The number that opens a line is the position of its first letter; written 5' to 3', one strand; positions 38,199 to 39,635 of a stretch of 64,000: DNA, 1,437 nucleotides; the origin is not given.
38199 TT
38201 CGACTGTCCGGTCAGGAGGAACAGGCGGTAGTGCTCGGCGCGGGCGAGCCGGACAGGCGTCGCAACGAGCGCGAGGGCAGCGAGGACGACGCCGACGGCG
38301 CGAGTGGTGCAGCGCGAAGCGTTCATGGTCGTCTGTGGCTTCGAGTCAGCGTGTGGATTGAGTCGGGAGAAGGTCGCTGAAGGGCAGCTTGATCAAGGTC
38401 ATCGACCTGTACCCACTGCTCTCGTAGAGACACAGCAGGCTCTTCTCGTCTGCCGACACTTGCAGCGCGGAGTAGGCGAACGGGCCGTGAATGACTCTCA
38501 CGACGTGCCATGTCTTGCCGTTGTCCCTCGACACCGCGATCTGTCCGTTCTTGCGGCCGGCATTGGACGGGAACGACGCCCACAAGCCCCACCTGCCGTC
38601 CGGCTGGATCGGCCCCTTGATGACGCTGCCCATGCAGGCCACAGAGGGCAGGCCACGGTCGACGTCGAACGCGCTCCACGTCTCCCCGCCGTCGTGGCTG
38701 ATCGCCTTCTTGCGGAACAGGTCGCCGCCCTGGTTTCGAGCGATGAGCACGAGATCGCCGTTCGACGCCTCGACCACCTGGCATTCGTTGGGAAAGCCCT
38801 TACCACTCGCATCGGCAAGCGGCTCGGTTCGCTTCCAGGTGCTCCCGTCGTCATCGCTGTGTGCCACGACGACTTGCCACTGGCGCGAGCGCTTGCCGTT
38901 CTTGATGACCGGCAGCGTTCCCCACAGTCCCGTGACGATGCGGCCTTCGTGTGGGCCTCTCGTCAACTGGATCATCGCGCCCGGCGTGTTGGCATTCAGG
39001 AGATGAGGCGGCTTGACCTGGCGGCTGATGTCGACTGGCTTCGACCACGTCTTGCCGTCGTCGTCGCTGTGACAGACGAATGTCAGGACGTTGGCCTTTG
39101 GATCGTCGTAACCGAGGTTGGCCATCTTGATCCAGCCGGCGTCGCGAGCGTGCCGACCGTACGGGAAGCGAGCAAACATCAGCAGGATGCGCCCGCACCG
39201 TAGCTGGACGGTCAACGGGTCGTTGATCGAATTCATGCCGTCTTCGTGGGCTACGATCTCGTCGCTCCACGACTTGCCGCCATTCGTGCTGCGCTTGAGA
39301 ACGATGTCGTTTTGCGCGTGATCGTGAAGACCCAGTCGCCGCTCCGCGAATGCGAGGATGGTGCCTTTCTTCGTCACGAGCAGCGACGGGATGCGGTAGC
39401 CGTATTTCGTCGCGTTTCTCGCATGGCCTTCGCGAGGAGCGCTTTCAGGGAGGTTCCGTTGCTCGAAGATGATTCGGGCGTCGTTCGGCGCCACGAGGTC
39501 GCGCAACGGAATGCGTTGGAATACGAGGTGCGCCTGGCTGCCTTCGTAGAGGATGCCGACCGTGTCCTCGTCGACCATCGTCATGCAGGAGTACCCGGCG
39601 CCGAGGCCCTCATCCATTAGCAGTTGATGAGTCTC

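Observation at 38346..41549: Two complete GH33 sialidase catalytic domains in tandem in one secreted protein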

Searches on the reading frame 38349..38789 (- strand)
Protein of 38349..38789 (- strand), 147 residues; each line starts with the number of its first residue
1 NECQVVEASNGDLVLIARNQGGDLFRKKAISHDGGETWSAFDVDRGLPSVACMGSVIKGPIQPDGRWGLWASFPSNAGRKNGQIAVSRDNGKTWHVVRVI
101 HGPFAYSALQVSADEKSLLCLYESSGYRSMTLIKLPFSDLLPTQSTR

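Call 20: search_solved_structures(query=window:38349-38789:-, max_evalue=0.01, show_alignments=5)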
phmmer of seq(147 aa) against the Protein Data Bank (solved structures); distinct sequences matched with E-value up to 0.01: 59.
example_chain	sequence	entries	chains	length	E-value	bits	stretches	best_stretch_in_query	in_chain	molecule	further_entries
1eur_A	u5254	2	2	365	2.6e-12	50.5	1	2-123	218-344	SIALIDASE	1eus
1eut_A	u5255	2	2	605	1.2e-11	48.4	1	2-123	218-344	SIALIDASE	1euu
1w8n_A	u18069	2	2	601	1.3e-11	48.2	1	2-123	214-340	BACTERIAL SIALIDASE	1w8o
2bzd_A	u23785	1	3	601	3.1e-11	47.1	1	4-123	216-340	BACTERIAL SIALIDASE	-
1wcq_A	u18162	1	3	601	3.8e-11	46.7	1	2-123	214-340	SIALIDASE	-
4j9t_A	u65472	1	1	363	5.8e-11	46.2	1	4-123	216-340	designed unnatural amino acid dependent metalloprotein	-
2ber_A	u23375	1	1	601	1.9e-10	44.5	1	2-114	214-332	BACTERIAL SIALIDASE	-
2vk5_A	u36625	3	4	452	3.7e-10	43.5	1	2-89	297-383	EXO-ALPHA-SIALIDASE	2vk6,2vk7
8u5o_A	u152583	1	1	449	4.2e-10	43.4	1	2-89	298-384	Exo-alpha-sialidase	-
2bf6_A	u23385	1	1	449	4.3e-10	43.3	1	2-89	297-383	EXO-ALPHA-SIALIDASE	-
8u2a_A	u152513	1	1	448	4.8e-10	43.2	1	2-89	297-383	Exo-alpha-sialidase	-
5tsp_A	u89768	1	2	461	4.9e-10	43.1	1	2-89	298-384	Sialidase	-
7lbu_A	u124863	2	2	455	4.1e-09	40.2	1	2-132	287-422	Exo-alpha-sialidase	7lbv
4bbw_A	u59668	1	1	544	4.2e-09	40.1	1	2-139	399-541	SIALIDASE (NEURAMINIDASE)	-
8xve_R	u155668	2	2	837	7.7e-09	39.3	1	2-88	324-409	Exo-alpha-sialidase,Endothelin receptor type B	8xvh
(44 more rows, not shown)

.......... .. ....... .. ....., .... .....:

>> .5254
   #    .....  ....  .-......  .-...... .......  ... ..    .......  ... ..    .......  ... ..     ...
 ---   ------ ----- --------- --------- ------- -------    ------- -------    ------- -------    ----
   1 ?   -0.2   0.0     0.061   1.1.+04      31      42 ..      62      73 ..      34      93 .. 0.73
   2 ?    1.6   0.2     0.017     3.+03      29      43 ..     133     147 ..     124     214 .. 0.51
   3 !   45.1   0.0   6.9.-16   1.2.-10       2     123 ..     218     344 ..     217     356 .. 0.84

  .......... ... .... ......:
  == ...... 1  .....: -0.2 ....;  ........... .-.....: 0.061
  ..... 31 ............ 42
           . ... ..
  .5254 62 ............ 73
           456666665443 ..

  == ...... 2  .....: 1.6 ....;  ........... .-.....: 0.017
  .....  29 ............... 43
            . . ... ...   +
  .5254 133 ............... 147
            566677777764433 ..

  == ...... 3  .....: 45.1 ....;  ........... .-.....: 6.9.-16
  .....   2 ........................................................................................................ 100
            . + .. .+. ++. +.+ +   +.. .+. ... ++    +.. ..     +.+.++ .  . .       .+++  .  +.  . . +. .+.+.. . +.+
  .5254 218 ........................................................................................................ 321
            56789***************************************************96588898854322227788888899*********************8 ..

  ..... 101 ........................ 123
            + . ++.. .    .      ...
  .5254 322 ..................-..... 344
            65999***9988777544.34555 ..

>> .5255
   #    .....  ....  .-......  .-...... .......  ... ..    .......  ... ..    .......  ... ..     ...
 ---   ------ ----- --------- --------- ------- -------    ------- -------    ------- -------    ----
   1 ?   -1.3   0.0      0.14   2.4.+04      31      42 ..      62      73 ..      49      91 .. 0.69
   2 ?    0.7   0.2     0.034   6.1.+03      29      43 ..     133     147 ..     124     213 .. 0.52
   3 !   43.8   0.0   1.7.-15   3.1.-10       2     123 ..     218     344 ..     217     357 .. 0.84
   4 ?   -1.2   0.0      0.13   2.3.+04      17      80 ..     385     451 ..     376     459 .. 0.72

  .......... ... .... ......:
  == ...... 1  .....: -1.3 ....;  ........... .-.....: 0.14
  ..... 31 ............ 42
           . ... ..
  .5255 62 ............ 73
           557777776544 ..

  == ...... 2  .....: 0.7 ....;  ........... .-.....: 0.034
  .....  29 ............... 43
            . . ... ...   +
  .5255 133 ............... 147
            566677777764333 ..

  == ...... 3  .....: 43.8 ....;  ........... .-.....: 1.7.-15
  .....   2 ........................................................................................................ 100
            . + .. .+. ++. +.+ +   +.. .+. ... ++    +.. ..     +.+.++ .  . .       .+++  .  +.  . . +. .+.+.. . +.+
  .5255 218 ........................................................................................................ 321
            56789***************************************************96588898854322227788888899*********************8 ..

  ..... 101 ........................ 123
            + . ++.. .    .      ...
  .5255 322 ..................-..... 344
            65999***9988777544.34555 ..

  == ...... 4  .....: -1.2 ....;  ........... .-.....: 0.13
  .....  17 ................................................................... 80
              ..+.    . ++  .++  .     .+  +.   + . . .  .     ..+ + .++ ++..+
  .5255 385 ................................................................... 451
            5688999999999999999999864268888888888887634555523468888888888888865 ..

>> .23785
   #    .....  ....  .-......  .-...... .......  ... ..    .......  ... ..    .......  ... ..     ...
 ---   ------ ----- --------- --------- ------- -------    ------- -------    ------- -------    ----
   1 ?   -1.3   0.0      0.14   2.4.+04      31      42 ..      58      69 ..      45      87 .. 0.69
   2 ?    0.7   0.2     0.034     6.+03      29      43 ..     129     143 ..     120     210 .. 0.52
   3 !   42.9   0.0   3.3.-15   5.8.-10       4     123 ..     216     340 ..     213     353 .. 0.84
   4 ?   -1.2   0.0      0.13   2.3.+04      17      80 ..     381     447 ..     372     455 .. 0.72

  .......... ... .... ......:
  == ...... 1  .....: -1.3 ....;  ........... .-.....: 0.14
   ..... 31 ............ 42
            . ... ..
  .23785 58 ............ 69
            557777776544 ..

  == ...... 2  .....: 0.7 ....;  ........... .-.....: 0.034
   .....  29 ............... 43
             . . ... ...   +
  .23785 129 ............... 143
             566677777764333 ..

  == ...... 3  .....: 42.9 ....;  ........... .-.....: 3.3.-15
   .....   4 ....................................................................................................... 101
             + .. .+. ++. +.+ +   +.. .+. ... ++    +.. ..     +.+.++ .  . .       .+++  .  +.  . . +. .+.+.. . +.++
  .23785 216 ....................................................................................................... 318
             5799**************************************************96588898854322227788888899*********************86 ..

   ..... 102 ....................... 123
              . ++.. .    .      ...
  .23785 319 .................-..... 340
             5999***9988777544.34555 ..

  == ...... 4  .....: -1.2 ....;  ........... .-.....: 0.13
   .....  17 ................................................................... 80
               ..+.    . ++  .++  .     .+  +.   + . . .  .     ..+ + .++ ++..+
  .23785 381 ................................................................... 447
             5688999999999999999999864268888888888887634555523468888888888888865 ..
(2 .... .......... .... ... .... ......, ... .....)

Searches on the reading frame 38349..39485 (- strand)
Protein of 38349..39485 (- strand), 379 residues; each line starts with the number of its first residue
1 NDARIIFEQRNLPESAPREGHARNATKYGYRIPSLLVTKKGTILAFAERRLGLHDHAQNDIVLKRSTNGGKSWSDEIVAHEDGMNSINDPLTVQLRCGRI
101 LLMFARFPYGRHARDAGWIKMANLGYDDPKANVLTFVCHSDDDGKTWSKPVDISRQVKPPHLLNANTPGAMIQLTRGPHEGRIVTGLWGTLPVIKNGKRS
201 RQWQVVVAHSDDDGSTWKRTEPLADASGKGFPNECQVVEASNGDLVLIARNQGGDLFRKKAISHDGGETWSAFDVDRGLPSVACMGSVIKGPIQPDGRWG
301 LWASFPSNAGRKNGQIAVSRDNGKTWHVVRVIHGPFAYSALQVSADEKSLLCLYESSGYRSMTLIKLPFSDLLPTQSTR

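Call 7: search_solved_structures(query=window:38349-39485:-, max_evalue=0.001, show_alignments=3)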
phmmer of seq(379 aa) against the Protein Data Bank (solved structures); distinct sequences matched with E-value up to 0.001: 75 (the best 60 are shown).
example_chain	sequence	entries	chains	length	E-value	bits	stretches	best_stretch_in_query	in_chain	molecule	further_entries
5tsp_A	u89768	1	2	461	2.9e-31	112.4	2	137-321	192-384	Sialidase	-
2bf6_A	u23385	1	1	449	7.6e-31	111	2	137-321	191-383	EXO-ALPHA-SIALIDASE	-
2vk5_A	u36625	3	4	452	7.8e-31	110.9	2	137-321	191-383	EXO-ALPHA-SIALIDASE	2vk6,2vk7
8u2a_A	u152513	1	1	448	8.2e-31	110.9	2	137-321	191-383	Exo-alpha-sialidase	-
8u5o_A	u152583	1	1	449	8.3e-31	110.9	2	137-321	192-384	Exo-alpha-sialidase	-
8xve_R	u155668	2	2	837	1.2e-29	107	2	137-320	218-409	Exo-alpha-sialidase,Endothelin receptor type B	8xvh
8xql_R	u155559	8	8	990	2.3e-29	106.1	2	137-320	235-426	Exo-alpha-sialidase,Taste receptor type 2 member 14,LgBiT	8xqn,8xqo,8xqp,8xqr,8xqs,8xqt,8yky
1eur_A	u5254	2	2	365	7.9e-29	104.4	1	29-355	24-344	SIALIDASE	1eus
1eut_A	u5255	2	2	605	2.4e-28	102.8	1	29-355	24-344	SIALIDASE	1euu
1w8n_A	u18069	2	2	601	3.6e-28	102.2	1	29-355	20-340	BACTERIAL SIALIDASE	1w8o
1wcq_A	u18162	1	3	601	7.7e-28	101.1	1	29-355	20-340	SIALIDASE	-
2bzd_A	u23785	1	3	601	9.7e-28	100.8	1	29-355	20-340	BACTERIAL SIALIDASE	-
2w20_A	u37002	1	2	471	1.6e-27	100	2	136-364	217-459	SIALIDASE A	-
3h71_A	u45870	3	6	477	1.7e-27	100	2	136-364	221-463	Sialidase A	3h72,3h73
7a54_A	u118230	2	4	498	1.8e-27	99.8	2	136-364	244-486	Sialidase A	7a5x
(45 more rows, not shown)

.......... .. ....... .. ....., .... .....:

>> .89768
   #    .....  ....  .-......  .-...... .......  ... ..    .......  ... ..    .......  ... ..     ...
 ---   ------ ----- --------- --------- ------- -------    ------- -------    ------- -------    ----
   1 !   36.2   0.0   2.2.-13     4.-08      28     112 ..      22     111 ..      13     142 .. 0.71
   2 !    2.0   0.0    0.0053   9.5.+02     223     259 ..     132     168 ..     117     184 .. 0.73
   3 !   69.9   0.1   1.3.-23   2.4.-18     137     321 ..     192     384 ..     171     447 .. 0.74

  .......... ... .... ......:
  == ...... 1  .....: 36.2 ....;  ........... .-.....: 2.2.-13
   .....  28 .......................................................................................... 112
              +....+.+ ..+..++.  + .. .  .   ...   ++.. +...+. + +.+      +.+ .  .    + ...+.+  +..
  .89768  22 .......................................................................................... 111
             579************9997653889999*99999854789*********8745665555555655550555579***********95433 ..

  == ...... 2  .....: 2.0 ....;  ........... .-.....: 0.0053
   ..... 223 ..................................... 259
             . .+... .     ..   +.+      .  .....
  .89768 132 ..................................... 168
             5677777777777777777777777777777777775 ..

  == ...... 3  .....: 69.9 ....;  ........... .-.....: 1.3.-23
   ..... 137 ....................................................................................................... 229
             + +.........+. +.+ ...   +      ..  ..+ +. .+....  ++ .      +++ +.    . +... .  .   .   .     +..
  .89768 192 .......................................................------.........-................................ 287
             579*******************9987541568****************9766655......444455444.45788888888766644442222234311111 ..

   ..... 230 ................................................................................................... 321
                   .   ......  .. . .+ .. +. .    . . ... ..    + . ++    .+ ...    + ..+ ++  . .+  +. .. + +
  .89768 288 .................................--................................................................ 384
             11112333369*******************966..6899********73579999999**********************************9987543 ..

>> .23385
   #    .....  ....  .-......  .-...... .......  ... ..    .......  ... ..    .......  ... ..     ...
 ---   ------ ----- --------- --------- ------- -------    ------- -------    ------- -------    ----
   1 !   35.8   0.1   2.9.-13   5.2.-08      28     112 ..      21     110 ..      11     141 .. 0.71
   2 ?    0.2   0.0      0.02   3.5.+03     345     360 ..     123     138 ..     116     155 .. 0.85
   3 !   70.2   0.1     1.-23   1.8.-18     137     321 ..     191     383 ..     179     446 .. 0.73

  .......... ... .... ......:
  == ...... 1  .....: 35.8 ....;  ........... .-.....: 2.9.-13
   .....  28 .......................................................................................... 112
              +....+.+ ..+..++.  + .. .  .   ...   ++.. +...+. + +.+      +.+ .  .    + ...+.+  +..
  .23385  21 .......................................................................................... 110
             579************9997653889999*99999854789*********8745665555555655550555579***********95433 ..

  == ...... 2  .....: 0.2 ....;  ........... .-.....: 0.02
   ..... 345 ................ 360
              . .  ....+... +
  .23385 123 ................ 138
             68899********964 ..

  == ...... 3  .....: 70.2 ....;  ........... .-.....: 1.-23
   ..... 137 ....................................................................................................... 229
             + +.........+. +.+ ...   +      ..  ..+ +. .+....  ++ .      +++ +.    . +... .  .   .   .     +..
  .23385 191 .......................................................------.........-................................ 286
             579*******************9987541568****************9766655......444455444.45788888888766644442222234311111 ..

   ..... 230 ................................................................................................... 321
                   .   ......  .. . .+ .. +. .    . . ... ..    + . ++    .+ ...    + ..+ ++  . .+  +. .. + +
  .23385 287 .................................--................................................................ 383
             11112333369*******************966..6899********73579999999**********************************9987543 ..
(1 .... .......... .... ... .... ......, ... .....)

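Call 8: search_protein_families(library=pfam, proteins=[window:38349-39485:-], max_evalue=1)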
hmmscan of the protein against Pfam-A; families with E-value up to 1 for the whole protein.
seq(379 aa): 10 families
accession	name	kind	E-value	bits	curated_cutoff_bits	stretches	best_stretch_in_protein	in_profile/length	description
PF13088.12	BNR_2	-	2.7e-25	89.7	31.4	1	42-346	2-272/277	BNR repeat-like domain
PF13859.12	BNR_3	-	6.9e-12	45.8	27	1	33-355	2-308/308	BNR repeat-like domain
PF02012.26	BNR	-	7.2e-12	43.9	27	3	262-271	2-11/12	BNR/Asp-box repeat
PF21471.3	Reelin_subrepeat-B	-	3e-07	30.7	27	1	315-379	61-103/127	Reelin subrepeat B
PF24316.1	Tli3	-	4.4e-06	27.5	27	0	314-331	84-101/129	T6SS Tli3 immunity protein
PF15902.12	Sortilin-Vps10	-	4.7e-06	26.1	33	1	207-356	3-138/446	Sortilin, neurotensin receptor 3,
PF03404.22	Mo-co_dimer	-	0.0021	18.5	22.7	1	309-340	41-72/138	Mo-co oxidoreductase dimerisation domain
PF13810.12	DUF4185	-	0.0039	16.9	39.5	0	313-330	126-143/309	Domain of unknown function (DUF4185)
PF20938.3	DUF2264_C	-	0.088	12.5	27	0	312-333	65-86/266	DUF2264 C-terminal domain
PF18638.7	CyRPA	-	0.64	9.6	38.1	0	126-153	148-175/315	Cysteine-Rich Protective Antigen 6 bladed domain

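Call 35: search_solved_structures(query=A1, max_evalue=0.00001, show_alignments=2)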
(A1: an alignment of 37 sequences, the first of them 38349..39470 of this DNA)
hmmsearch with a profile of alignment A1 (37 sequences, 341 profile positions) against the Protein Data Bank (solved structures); distinct sequences matched with E-value up to 0.00001: 89 (the best 60 are shown).
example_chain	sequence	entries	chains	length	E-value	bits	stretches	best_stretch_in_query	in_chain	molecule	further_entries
2bf6_A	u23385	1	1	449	5.7e-67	229.3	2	108-340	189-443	EXO-ALPHA-SIALIDASE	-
2vk5_A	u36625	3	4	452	6.1e-67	229.2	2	108-340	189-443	EXO-ALPHA-SIALIDASE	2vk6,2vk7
5tsp_A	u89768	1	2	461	9.5e-67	228.5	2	108-340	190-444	Sialidase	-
8u2a_A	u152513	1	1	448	1.1e-66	228.3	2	108-340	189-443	Exo-alpha-sialidase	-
8u5o_A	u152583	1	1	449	1.1e-66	228.3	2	108-340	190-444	Exo-alpha-sialidase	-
8xve_R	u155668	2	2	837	8.3e-66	225.4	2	108-340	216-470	Exo-alpha-sialidase,Endothelin receptor type B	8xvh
8xql_R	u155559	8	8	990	1.3e-65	224.7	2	108-340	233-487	Exo-alpha-sialidase,Taste receptor type 2 member 14,LgBiT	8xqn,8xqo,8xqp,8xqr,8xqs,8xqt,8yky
8url_A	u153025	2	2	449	1.1e-59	205.3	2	108-340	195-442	Exo-alpha-sialidase NanJ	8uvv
9c20_A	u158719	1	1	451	1.2e-59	205.2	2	108-340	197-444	exo-alpha-sialidase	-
2ya4_A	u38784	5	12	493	2e-54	188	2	106-330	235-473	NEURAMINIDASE A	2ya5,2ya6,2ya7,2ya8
5kky_A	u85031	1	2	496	2e-54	188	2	106-330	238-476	Sialidase A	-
2w20_A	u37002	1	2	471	2.4e-54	187.7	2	105-330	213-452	SIALIDASE A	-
3h71_A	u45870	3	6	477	2.6e-54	187.6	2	105-330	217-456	Sialidase A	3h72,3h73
7a54_A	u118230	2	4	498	2.6e-54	187.6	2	106-330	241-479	Sialidase A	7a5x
2vvz_A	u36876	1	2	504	2.9e-54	187.5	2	106-330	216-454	SIALIDASE A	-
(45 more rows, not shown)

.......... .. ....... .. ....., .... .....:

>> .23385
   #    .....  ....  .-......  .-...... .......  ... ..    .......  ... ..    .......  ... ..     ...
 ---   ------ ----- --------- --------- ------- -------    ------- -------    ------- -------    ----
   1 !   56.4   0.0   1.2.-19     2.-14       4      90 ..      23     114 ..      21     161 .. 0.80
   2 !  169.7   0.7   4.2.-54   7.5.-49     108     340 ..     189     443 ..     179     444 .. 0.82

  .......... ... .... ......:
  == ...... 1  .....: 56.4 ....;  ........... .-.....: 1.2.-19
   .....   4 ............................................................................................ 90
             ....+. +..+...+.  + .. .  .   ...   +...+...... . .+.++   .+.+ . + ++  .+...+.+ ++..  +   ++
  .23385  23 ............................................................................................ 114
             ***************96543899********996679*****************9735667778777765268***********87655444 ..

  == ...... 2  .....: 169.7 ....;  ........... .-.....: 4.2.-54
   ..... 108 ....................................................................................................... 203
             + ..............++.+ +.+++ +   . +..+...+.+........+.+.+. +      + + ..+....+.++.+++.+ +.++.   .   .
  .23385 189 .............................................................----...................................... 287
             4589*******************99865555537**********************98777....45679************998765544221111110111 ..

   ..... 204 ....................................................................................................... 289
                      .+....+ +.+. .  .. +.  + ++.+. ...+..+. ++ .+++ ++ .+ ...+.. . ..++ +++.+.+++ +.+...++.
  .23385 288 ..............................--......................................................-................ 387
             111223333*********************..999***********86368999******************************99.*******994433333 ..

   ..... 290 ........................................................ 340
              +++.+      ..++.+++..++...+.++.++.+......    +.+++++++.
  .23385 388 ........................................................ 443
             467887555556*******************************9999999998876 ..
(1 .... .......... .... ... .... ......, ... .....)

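Call 41: predict_structure(alignment_id=A1)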
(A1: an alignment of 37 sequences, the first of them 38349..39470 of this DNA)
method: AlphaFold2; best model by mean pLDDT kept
length: 374 residues; sequences in the alignment: 37
mean_pLDDT: 93.8   pTM: 0.92
mean pLDDT of the five models: 93.8, 93.4, 93.1, 92.1, 91.0
residues with pLDDT >= 90: 315; 70-90: 49; 50-70: 7; < 50: 3
segments of 3 or more residues with pLDDT < 50: 372-374
pLDDT, mean of each block of 10 residues (from residue 1): 88 81 94 98 85 88 96 94 97 98 93 91 96 98 98 97 97 97 95 93 98 98 93 98 95 97 97 90 95 96 92 96 95 97 97 93 87 44
secondary structure, 60 per line:
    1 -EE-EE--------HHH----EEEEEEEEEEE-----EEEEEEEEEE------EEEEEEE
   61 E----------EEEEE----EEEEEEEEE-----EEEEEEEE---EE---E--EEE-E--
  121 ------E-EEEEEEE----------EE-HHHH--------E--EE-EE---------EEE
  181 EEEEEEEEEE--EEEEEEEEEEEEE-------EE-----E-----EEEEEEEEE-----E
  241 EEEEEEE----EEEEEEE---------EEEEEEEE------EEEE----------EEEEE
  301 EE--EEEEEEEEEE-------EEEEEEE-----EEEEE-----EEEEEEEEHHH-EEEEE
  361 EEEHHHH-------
elements in order: E22-32 E38-47 E54-61 E72-76 E81-89 E95-102 E114-116 E129-135 H149-152 E178-190 E193-205 E226-234 E240-247 E252-258 E268-275 E282-285 E296-302 E305-314 E322-328 E334-338 E344-351 E356-363 H364-367

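Call 45: fold_search(model_id=the predicted structure, library=pdb)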
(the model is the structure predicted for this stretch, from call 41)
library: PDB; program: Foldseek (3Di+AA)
matches with E <= 10: 935; with E <= 0.001: 370
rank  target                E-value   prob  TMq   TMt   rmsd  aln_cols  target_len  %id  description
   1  2bf6                  1.1e-24  1.00  0.77  0.65   5.5       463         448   25  Atomic Resolution Structure of the bacterial sialidase NanI from Clostridium perfringens in complex with alpha-Sialic Ac (released 2006-03-09)
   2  5tsp_A                4.5e-24  1.00  0.77  0.65   5.5       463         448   26  Crystal structure of the catalytic domain of Clostridium perfringens neuraminidase (NanI) in complex with a CHES (released 2017-03-29)
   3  8u5o                  6.1e-24  1.00  0.77  0.65   5.5       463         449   25  The structure of the catalytic domain of NanI sialdase in complex with Neu5Gc (released 2024-09-04)
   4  8u2a                  2.0e-23  1.00  0.77  0.64   5.8       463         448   25  Crystal structure of NanI in complex with Neu5,9Ac (released 2024-09-04)
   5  2ya4_B                3.6e-23  1.00  0.76  0.61   6.8       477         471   24  Crystal structure of Streptococcus pneumoniae NanA (TIGR4) (released 2011-04-27)
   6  2w20_B                1.2e-22  1.00  0.77  0.62   6.7       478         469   23  Structure of the catalytic domain of the native NanA sialidase from Streptococcus pneumoniae (released 2008-12-23)
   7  2ya4_A                1.4e-22  1.00  0.76  0.61   6.7       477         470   23  Crystal structure of Streptococcus pneumoniae NanA (TIGR4) (released 2011-04-27)
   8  6qzh                  1.9e-22  1.00  0.77  0.40   7.0       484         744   24  Structure of the human CC Chemokine Receptor 7 in complex with the intracellular allosteric antagonist Cmp2105 and the i (released 2019-09-04)
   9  1eur                  2.2e-22  1.00  0.77  0.80   4.6       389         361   27  SIALIDASE (released 1997-01-11)
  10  2ya7_A                2.3e-22  1.00  0.77  0.62   6.6       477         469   23  Crystal structure of Streptococcus pneumoniae NanA (TIGR4) in complex with Zanamivir (released 2011-04-27)
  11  1eus                  2.6e-22  1.00  0.77  0.80   4.6       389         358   28  SIALIDASE COMPLEXED WITH 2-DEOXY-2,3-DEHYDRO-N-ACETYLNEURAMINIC ACID (released 1997-01-11)
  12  2w20_A                3.3e-22  1.00  0.77  0.62   6.7       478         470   23  Structure of the catalytic domain of the native NanA sialidase from Streptococcus pneumoniae (released 2008-12-23)
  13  1wcq_C                3.4e-22  1.00  0.77  0.49   4.6       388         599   27  Mutagenesis of the Nucleophilic Tyrosine in a Bacterial Sialidase to Phenylalanine. (released 2005-10-12)
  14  7a54_A                4.0e-22  1.00  0.75  0.61   6.8       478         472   23  Two copies of the catalytic domain of NanA sialidase from Streptococcus pneumoniae juxtaposed in the P212121 space gro (released 2020-11-18)
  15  2vvz_A                4.4e-22  1.00  0.76  0.61   6.9       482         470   23  Structure of the catalytic domain of Streptococcus pneumoniae sialidase NanA (released 2008-06-24)
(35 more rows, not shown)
